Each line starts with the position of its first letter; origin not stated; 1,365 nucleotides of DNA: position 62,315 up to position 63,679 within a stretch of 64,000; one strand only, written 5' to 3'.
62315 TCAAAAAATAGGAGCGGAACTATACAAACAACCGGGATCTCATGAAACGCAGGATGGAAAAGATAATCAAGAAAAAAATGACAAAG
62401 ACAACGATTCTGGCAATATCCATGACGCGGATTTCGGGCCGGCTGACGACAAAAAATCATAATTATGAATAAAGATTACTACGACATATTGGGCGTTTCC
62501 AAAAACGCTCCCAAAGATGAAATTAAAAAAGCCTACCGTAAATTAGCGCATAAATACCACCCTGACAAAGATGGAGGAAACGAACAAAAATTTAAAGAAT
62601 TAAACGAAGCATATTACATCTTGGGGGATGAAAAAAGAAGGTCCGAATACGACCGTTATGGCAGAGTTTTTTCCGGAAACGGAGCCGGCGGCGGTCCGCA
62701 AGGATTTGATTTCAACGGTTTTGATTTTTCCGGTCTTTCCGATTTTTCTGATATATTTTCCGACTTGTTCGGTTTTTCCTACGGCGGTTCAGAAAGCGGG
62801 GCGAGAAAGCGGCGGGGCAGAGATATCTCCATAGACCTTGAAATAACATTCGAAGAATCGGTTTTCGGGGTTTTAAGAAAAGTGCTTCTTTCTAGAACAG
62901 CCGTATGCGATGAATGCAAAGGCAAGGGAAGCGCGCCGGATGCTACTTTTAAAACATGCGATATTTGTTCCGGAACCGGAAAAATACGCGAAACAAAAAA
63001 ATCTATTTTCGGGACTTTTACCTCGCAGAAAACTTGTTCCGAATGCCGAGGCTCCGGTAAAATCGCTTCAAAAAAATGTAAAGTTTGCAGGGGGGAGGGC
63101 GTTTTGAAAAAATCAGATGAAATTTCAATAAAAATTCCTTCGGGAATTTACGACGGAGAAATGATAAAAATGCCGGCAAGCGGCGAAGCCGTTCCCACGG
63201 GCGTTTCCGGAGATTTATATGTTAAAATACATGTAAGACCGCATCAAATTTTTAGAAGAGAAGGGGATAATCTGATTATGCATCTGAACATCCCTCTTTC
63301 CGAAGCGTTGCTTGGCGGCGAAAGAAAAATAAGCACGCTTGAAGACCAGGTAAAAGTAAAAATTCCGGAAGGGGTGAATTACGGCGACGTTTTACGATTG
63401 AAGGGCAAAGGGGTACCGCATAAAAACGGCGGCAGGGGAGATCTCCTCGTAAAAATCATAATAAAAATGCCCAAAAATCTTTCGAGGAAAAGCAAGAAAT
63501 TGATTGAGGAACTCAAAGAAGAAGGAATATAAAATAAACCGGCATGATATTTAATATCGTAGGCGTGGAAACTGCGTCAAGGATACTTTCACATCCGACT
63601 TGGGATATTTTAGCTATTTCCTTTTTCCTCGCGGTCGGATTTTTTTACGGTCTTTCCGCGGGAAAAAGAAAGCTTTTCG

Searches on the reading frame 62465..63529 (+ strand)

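Call 78: search_protein_families(library=pfam, proteins=[window:62465-63529:+], max_evalue=0.0001)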
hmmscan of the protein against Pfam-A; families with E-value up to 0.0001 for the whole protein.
window:62465-63529:+ (355 aa): 3 families
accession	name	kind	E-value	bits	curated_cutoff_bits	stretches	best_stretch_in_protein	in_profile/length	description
PF01556.23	DnaJ_C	-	1.5e-43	148.9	26.6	1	121-336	1-152/152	DnaJ C terminal domain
PF00226.36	DnaJ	-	6.1e-24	84.3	27.8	1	4-63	1-63/63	DnaJ domain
PF00684.25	DnaJ_CXXCXGXG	-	5.4e-15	55.8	32.7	1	148-212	1-65/65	DnaJ central domain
